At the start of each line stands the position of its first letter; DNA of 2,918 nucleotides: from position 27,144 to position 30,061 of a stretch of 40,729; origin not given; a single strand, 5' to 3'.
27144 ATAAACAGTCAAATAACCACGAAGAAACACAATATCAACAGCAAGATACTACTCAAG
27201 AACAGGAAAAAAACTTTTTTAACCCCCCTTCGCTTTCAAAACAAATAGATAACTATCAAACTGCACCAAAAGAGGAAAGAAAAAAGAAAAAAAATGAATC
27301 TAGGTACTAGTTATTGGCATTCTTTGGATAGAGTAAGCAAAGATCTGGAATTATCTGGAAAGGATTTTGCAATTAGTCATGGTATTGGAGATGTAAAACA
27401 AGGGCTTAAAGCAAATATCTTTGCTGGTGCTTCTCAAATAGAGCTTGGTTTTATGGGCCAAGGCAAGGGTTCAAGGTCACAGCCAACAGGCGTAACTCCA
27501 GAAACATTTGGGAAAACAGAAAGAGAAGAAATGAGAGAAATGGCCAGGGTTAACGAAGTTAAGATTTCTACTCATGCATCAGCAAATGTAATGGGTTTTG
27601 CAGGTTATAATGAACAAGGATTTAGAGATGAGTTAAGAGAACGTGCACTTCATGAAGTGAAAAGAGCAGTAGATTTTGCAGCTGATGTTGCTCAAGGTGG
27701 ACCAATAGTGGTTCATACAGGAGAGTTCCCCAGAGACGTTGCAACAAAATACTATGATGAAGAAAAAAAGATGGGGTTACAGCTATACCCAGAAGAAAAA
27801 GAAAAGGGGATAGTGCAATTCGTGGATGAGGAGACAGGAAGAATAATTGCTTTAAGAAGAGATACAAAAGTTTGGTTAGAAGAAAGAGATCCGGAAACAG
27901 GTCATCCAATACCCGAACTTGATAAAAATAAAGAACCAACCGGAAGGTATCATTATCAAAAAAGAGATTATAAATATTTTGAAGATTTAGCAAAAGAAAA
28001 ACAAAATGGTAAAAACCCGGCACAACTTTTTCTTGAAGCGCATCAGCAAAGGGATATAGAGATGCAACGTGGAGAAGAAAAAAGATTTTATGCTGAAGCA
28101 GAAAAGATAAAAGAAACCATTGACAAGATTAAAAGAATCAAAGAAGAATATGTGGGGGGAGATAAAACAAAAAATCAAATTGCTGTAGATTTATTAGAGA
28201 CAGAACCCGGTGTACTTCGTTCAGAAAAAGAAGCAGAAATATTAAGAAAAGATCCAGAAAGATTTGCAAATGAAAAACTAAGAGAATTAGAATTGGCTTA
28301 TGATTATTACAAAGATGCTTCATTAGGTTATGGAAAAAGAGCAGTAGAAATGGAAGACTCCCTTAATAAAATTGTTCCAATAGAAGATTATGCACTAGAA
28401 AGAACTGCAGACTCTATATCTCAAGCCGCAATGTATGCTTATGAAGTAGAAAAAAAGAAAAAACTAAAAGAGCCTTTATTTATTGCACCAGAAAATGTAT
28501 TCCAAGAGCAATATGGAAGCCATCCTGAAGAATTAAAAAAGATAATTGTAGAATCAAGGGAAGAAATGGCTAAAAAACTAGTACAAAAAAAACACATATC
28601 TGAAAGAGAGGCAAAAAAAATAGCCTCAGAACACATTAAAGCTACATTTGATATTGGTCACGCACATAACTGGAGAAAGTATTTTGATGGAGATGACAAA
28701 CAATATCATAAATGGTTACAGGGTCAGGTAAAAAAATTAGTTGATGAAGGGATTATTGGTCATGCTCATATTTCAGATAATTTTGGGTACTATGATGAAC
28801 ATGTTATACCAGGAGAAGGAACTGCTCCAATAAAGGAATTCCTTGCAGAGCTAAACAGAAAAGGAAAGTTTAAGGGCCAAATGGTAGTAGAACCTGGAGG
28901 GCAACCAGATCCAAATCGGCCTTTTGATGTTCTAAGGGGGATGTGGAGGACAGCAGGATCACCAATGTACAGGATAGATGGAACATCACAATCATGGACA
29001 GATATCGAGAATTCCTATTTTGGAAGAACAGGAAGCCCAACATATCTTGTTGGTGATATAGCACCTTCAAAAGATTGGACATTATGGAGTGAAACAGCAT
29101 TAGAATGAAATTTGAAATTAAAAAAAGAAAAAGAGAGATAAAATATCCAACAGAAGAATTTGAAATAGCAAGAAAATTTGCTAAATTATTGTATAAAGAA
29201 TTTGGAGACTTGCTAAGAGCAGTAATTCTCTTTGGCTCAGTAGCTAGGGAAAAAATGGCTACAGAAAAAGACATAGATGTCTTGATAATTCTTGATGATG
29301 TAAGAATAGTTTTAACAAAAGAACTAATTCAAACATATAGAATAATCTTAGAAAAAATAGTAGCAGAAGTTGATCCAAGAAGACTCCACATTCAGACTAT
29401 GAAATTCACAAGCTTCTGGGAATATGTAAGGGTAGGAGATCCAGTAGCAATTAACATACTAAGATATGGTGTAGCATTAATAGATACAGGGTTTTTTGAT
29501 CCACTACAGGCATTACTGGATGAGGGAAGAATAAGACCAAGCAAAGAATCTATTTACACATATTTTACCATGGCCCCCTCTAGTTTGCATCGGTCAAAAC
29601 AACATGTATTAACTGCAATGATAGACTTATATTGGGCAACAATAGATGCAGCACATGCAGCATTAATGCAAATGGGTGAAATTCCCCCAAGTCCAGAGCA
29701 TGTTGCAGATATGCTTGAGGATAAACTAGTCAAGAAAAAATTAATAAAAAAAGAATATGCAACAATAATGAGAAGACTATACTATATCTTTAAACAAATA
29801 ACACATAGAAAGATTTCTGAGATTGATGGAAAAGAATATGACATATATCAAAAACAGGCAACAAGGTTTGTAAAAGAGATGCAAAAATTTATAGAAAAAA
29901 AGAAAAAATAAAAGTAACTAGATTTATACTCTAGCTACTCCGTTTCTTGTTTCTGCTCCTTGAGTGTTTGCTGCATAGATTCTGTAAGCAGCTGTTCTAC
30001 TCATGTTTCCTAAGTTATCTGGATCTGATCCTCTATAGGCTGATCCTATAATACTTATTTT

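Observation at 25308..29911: Translationally coupled four-gene operon: unknown 489-aa protein, disordered protein, Nfo-like TIM barrel with giant insertion, and KNTase-like nucleotidyltransferase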

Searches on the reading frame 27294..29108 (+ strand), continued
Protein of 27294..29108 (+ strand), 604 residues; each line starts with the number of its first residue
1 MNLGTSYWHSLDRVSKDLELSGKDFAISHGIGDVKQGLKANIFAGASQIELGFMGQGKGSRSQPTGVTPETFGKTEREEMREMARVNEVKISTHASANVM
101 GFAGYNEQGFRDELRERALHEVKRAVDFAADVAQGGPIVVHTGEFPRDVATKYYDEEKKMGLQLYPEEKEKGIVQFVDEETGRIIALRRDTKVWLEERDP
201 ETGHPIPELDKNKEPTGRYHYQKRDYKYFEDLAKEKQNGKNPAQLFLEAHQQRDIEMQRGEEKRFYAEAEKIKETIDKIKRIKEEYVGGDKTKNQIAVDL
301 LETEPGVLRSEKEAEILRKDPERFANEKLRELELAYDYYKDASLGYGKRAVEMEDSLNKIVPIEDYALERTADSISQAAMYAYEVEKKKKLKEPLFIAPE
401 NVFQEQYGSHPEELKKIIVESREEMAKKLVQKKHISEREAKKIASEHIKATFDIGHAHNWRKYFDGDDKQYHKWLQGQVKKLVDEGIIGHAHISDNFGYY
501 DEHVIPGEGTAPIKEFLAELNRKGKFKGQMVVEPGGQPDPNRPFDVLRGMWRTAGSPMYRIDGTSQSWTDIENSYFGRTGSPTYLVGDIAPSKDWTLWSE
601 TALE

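Call 52: fold_search(model_id=the predicted structure, library=pdb)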
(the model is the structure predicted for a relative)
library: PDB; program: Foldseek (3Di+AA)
matches with E <= 10: 742; with E <= 0.001: 6
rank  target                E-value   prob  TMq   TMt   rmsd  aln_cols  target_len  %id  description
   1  8xix                  1.6e-04  1.00  0.33  0.64   8.8       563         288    8  KeDt3e within Co (released 2024-12-25)
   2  8xiv                  3.0e-04  1.00  0.35  0.68  12.6       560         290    8  Production of D-psicose (released 2024-12-25)
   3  4xsl_D                5.3e-04  1.00  0.21  0.41  14.3       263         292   15  Crystal strcutre of D-tagatose 3-epimerase C66S from Pseudomonas cichorii in complex with glycerol (released 2016-01-27)
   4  4pgl_A                5.3e-04  1.00  0.20  0.38  21.8       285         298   15  Crystal structure of engineered D-tagatose 3-epimerase PcDTE-ILS6 (released 2014-10-22)
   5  7x7w_A                6.9e-04  1.00  0.32  0.64   8.3       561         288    8  The X-ray Crystallographic Structure of D-Psicose 3-epimerase from Clostridia bacterium (released 2022-09-07)
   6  3cqi_B                7.7e-04  1.00  0.35  0.72  10.6       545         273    9  Crystal Structure of L-xylulose-5-phosphate 3-epimerase UlaE (form B) complex with sulfate (released 2008-11-25)
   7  8yec_C                1.3e-03  1.00  0.32  0.61  12.2       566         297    8  Crystal structure of L-ribulose 3-epimerase in complex with D-allulose (released 2025-02-12)
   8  2ou4_B                1.5e-03  1.00  0.21  0.40  14.2       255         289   14  Crystal structure of D-tagatose 3-epimerase from Pseudomonas cichorii (released 2007-12-25)
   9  3cqj_A                1.6e-03  1.00  0.20  0.40  14.5       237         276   14  Crystal Structure of L-xylulose-5-phosphate 3-epimerase UlaE (form B) complex with Zn2+ (released 2008-11-25)
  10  3vni_A                2.1e-03  1.00  0.32  0.62  16.4       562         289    9  Crystal structures of D-Psicose 3-epimerase from Clostridium cellulolyticum H10 and its complex with ketohexose sugars (released 2012-08-01)
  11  3vnk_A                3.1e-03  1.00  0.33  0.64   6.3       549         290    9  Crystal structures of D-Psicose 3-epimerase with D-fructose from Clostridium cellulolyticum H10 (released 2012-08-01)
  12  3vni_C                3.4e-03  1.00  0.35  0.69  10.7       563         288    8  Crystal structures of D-Psicose 3-epimerase from Clostridium cellulolyticum H10 and its complex with ketohexose sugars (released 2012-08-01)
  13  5zfs_B                4.0e-03  1.00  0.31  0.60  15.3       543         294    9  Crystal structure of Arthrobacter globiformis M30 sugar epimerase which can produce D-allulose from D-fructose (released 2018-10-24)
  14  3vnl_A                4.4e-03  1.00  0.35  0.68   5.3       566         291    8  Crystal structures of D-Psicose 3-epimerase with D-tagatose from Clostridium cellulolyticum H10 (released 2012-08-01)
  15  2hk0_A                5.1e-03  1.00  0.34  0.68  13.4       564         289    8  Crystal structure of D-psicose 3-epimerase (DPEase) in the absence of substrate (released 2006-08-29)
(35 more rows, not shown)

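Call 68: search_protein_families(library=phrogs, proteins=[window:27294-29108:+], max_evalue=0.01)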
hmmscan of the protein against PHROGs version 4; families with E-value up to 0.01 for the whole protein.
window:27294-29108:+ (604 aa): 0 families

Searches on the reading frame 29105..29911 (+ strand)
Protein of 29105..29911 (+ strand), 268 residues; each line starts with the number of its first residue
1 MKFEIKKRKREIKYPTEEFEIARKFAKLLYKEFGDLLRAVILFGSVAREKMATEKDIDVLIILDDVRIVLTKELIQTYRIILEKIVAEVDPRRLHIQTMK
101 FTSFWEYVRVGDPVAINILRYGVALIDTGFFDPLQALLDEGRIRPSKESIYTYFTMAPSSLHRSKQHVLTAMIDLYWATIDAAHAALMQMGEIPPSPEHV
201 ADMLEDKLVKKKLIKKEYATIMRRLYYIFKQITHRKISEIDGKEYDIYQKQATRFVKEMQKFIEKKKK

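Call 3: search_protein_families(library=pfam, proteins=[window:29105-29911:+], max_evalue=1)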
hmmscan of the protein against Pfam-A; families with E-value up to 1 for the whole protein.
window:29105-29911:+ (268 aa): 4 families
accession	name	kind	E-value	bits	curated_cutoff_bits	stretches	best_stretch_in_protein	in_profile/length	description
PF01909.29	NTP_transf_2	-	9.5e-08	32.8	21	1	30-106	9-81/93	Nucleotidyltransferase domain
PF18765.7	Polbeta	-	1.2e-06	29.1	26.9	1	37-90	13-65/93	Polymerase beta, Nucleotidyltransferase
PF22600.2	MTPAP-like_central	-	0.083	13.4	27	1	18-72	22-71/139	Poly(A) RNA polymerase, mitochondrial-like, central palm domain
PF03445.19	DUF294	-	0.093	13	21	1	23-69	33-78/138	Putative nucleotidyltransferase DUF294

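Call 4: search_protein_families(library=ncbifam, proteins=[window:29105-29911:+], max_evalue=1)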
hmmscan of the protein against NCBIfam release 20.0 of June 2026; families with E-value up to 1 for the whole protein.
window:29105-29911:+ (268 aa): 5 families
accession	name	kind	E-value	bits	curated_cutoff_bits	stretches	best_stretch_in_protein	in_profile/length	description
NF051895.1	anti_phage_HalB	equivalog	3.8e-05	23.4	190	1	39-68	1-30/211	anti-phage Hailong system nucleotidyltransferase HalB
NF047752.1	MntA_antitoxin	equivalog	9.7e-05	22.2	60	1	37-77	7-48/106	type VII toxin-antitoxin system MntA family adenylyltransferase antitoxin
NF012212.1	ANT_9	subfamily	0.00014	21.2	340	1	23-98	7-83/249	aminoglycoside nucleotidyltransferase ANT(9)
NF033061.1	ANT_4p_I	equivalog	0.0033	17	350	1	17-65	10-58/253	ANT(4')-I family aminoglycoside nucleotidyltransferase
NF012135.0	ANT_3pp_9_crypt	exception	0.047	13.2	560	1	27-65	18-56/262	cryptic aminoglycoside nucleotidyltransferase ANT(3'')/ANT(9)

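Call 5: search_protein_families(library=padloc, proteins=[window:29105-29911:+], max_evalue=1)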
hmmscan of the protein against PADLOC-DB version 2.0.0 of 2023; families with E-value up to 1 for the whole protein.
window:29105-29911:+ (268 aa): 10 families
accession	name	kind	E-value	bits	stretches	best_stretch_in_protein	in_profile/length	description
PDLC04903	PDC-S09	-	9.4e-13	46.4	1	20-83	9-71/108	-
PDLC04907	PDC-S09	-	3.8e-06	25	1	20-68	12-58/114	-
PDLC04368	PDC-M05A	-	1e-05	23.5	1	33-88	103-155/201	-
PDLC04369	PDC-M05A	-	2.9e-05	21.8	1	36-69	102-135/201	-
PDLC04904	PDC-S09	-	5.2e-05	21.4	1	38-84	26-73/104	-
PDLC04906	PDC-S09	-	8.5e-05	20.9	1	28-67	17-54/98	-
PDLC04902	PDC-S09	-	0.00032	19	1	38-68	22-52/97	-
PDLC04905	PDC-S09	-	0.0031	15.8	1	37-74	21-59/101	-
PDLC04778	PDC-M70A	-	0.0034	14.8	1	23-66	34-76/355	-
PDLC04372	PDC-M05A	-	0.012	13.8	1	39-68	78-107/167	-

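Call 8: search_solved_structures(query=window:29105-29911:+, max_evalue=1, show_alignments=1)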
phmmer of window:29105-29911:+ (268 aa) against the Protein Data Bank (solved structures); distinct sequences matched with E-value up to 1: 6.
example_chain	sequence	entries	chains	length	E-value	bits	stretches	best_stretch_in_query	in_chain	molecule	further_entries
9xbd_E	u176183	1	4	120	0.11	15.4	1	22-65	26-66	Nucleotidyltransferase domain-containing protein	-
4d49_A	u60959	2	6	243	0.12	15.2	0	124-159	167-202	ARMADILLO REPEAT PROTEIN ARM00027 | YIII(Dq.V1)4CPAF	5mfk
5g4a_A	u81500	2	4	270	0.86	12.4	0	26-65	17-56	Aminoglycoside (3'') (9) adenylyltransferase | Streptomycin 3''-adenylyltransferase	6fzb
5lpa_A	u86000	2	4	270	0.86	12.4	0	26-65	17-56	Streptomycin 3''-adenylyltransferase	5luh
6sxj_A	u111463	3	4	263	0.88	12.4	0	19-91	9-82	Streptomycin 3''-adenylyltransferase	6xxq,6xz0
4cs6_A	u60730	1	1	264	0.91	12.4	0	26-65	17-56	AMINOGLYCOSIDE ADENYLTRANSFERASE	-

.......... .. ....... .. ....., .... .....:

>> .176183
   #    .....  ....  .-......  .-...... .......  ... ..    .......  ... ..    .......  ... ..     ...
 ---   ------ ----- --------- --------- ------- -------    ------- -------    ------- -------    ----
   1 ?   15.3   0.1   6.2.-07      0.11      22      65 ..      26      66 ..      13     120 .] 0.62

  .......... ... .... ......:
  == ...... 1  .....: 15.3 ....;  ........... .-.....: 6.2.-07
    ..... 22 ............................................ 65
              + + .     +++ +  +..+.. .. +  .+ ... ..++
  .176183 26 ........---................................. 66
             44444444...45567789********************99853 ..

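Call 22: find_homologous_proteins(query=window:29105-29911:+)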
Query window:29105-29911:+ (268 aa): 2659 proteins with E <= 0.001 among 4011 candidates; the best 120 are listed.
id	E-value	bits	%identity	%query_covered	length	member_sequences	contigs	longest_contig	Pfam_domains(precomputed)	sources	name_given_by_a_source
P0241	2.3e-168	576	100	100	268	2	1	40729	PF18765.8,PF01909.30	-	-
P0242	6.7e-154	529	89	100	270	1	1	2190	PF18765.8,PF01909.30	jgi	-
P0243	1.9e-150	517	86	100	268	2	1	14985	PF18765.8,PF01909.30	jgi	-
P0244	3.7e-123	428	70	100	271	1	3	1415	PF01909.30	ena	-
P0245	3.1e-119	415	70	99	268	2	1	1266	PF18765.8,PF01909.30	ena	-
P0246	7.5e-119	414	68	100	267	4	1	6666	PF01909.30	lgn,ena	-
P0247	8.0e-117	407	68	99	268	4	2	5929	-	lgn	-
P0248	1.1e-115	404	68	99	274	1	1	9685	-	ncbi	-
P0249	2.7e-115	402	67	95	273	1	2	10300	PF18765.8,PF01909.30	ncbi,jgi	-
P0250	6.7e-115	401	65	100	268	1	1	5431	PF18765.8,PF01909.30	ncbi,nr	ncbi:nucleotidyltransferase domain-containing protein [Candidatus Woesearchaeota archaeon]|nr:nucleo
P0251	1.0e-114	400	65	100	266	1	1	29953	-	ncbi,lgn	-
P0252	1.0e-114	400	67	99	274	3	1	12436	-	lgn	-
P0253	1.3e-114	400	65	99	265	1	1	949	PF18765.8,PF01909.30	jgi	-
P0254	1.6e-114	400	66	100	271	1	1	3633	-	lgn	-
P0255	2.2e-114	399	66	99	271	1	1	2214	PF18765.8,PF01909.30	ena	-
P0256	3.3e-114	399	66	100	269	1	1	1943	PF18765.8,PF01909.30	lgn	-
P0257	3.4e-114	399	66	100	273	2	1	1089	PF01909.30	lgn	-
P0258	4.5e-114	398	66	99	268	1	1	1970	PF18765.8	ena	-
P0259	6.1e-114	398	67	100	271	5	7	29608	PF18765.8,PF01909.30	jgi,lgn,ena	-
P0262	1.1e-113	397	64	99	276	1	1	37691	PF01909.30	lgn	-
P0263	1.2e-113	397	66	99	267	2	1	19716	PF18765.8,PF01909.30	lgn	-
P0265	1.9e-113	396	66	99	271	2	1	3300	PF18765.8,PF01909.30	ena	-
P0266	2.0e-113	396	64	100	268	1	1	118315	PF18765.8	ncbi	ncbi:MAG: nucleotidyltransferase domain-containing protein [archaeon]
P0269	3.2e-113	395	65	99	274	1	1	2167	PF18765.8,PF01909.30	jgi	-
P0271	3.9e-113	395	64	99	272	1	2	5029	PF18765.8,PF01909.30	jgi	-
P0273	6.4e-113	394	66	100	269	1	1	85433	PF18765.8,PF01909.30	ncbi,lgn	-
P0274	9.0e-113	394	63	99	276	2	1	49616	PF01909.30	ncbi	ncbi:MAG: nucleotidyltransferase domain-containing protein [archaeon]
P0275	9.8e-113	394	65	99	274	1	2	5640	PF18765.8,PF01909.30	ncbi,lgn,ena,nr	ncbi:MAG: nucleotidyltransferase domain-containing protein [Nanoarchaeota archaeon]|nr:nucleotidyltr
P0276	1.9e-112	393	66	100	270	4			PF18765.8,PF01909.30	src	-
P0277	2.0e-112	393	65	99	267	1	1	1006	PF01909.30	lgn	-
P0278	2.3e-112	393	63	100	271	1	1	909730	PF01909.30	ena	-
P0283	3.7e-112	392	64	99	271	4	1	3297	PF18765.8,PF01909.30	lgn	-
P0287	5.0e-112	392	65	100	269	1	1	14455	PF18765.8,PF01909.30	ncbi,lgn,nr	ncbi:MAG: nucleotidyltransferase domain-containing protein [Nanoarchaeota archaeon]|nr:nucleotidyltr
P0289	5.4e-112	391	66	99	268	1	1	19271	PF01909.30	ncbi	-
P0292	6.1e-112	391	65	99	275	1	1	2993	PF18765.8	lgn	-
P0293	6.8e-112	391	66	99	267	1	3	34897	PF18765.8,PF01909.30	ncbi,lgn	-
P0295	9.9e-112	391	64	100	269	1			PF18765.8,PF01909.30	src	-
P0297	1.2e-111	390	65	99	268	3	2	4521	PF01909.30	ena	-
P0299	1.4e-111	390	63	99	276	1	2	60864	PF01909.30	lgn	-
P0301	1.6e-111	390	64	99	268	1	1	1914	PF01909.30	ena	-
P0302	1.7e-111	390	66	94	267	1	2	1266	PF18765.8,PF01909.30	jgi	-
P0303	1.8e-111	390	66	99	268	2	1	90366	PF18765.8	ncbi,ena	-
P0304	1.9e-111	390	62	100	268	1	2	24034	PF18765.8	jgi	-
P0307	2.4e-111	389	64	100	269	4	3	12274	PF18765.8,PF01909.30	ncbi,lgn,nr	ncbi:nucleotidyltransferase domain-containing protein [Candidatus Woesearchaeota archaeon]|nr:nucleo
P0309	2.7e-111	389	64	99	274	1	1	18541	PF18765.8,PF01909.30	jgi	-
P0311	2.7e-111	389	65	100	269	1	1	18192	PF18765.8,PF01909.30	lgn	-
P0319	4.9e-111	388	63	100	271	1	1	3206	PF18765.8,PF01909.30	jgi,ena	-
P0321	6.7e-111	388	63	97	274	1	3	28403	PF01909.30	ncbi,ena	ncbi:MAG: nucleotidyltransferase domain-containing protein [Nanoarchaeota archaeon]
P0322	6.8e-111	388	66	100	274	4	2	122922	PF18765.8,PF01909.30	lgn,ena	-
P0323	7.6e-111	388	64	99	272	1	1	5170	PF18765.8,PF01909.30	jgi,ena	-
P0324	7.8e-111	388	65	99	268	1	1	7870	PF18765.8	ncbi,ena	-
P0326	8.7e-111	388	62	100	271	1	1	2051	PF18765.8,PF01909.30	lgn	-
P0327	1.2e-110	387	64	99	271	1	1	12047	PF18765.8,PF01909.30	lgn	-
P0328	1.3e-110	387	64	99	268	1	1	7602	PF18765.8,PF01909.30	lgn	-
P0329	1.3e-110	387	65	96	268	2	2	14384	PF18765.8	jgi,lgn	jgi:predicted nucleotidyltransferase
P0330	1.3e-110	387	63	100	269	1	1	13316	PF18765.8,PF01909.30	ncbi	-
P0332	1.4e-110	387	62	100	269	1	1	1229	PF18765.8,PF01909.30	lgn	-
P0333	1.5e-110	387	65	99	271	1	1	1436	PF18765.8,PF01909.30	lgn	-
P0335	1.5e-110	387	64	99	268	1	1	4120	PF18765.8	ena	-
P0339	2.0e-110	386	65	99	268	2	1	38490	PF18765.8,PF01909.30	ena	-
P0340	2.0e-110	386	63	99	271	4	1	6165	PF18765.8,PF01909.30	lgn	-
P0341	2.1e-110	386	64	99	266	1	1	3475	PF18765.8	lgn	-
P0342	2.2e-110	386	65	93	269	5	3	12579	PF18765.8,PF01909.30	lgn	-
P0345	2.5e-110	386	64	99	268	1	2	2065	PF18765.8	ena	-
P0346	2.8e-110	386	63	100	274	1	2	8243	PF18765.8,PF01909.30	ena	-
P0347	2.9e-110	386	65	99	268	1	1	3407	PF18765.8,PF01909.30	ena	-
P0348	3.0e-110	386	63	100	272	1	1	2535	PF18765.8,PF01909.30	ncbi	-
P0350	3.5e-110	386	62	99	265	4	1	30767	PF01909.30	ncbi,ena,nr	ncbi:hypothetical protein CL616_00685 [archaeon]|nr:hypothetical protein [archaeon]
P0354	4.6e-110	385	63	99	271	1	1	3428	PF18765.8,PF01909.30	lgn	-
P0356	6.0e-110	385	63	99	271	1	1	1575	PF18765.8,PF01909.30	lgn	-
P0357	6.1e-110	385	63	99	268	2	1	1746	PF01909.30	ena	-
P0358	6.3e-110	385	63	95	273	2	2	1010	PF18765.8,PF01909.30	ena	-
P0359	6.8e-110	385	63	99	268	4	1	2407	PF18765.8,PF01909.30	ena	-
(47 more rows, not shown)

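Call 42: search_solved_structures(query=A6, max_evalue=1, show_alignments=2)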
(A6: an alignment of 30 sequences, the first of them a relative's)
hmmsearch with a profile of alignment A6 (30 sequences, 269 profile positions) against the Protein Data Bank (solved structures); distinct sequences matched with E-value up to 1: 14.
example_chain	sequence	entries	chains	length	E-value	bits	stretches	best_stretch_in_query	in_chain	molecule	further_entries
4d49_A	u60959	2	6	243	0.0019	20.9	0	127-160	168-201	ARMADILLO REPEAT PROTEIN ARM00027 | YIII(Dq.V1)4CPAF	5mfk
9xbd_E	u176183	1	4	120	0.0024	20.6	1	23-86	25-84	Nucleotidyltransferase domain-containing protein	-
5mfi_A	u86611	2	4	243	0.0067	19.2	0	127-160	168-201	YIII(Dq.V2)4CqI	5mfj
6p01_A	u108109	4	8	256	0.015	18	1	18-75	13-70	Kanamycin nucleotidyltransferase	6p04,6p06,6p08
3htk_B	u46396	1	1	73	0.063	16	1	200-261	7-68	Structural maintenance of chromosomes protein 5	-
9dbh_A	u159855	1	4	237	0.063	15.9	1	39-69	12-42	HalB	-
9dbj_A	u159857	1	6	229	0.077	15.7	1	39-69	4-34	HalB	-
6nlt_A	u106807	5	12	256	0.088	15.5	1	18-75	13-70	Kanamycin nucleotidyltransferase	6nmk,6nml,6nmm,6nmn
1kan_A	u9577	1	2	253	0.09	15.4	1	18-75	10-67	KANAMYCIN NUCLEOTIDYLTRANSFERASE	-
1kny_A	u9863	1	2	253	0.091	15.4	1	18-75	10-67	KANAMYCIN NUCLEOTIDYLTRANSFERASE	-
6un8_A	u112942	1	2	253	0.092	15.4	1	18-75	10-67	Aminoglycoside NucleotidylTransferase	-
8iom_A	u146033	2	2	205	0.28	13.8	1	6-93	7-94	Colicin 1B | Colicin Ib protein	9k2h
6sxj_A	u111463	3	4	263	0.44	13.2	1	21-87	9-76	Streptomycin 3''-adenylyltransferase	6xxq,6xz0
2rff_A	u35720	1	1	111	0.56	12.8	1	19-69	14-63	Putative nucleotidyltransferase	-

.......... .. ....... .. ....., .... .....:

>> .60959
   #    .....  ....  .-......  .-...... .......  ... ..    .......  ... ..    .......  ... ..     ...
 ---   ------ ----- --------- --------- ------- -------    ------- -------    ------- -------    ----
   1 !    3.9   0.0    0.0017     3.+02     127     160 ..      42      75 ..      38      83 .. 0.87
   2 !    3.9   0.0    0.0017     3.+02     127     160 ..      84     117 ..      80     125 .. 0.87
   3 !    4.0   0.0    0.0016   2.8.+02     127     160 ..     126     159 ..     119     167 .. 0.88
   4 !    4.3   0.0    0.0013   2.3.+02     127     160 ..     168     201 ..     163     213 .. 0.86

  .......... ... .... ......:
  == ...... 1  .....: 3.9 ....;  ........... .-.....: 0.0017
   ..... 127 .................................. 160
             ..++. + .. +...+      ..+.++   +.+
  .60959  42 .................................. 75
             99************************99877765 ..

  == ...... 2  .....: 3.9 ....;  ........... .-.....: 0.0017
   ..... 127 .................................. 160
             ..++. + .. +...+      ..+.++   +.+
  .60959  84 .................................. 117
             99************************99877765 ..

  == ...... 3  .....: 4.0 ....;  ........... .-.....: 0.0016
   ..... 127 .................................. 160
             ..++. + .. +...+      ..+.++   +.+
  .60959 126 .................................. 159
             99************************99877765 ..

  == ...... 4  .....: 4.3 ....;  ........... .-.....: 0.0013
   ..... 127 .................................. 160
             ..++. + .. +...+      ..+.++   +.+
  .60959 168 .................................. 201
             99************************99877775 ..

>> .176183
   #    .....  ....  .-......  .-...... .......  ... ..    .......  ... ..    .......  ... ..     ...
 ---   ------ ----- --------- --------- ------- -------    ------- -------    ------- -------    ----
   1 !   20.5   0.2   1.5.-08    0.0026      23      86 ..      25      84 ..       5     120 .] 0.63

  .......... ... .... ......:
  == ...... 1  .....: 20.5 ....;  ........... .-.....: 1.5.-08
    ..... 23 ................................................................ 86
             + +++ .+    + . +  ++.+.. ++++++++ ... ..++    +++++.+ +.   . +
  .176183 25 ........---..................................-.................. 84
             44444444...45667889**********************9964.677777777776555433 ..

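Call 68: search_protein_families(library=phrogs, proteins=[window:29105-29911:+], max_evalue=0.01)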
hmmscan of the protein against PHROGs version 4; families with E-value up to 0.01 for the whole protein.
window:29105-29911:+ (268 aa): 0 families
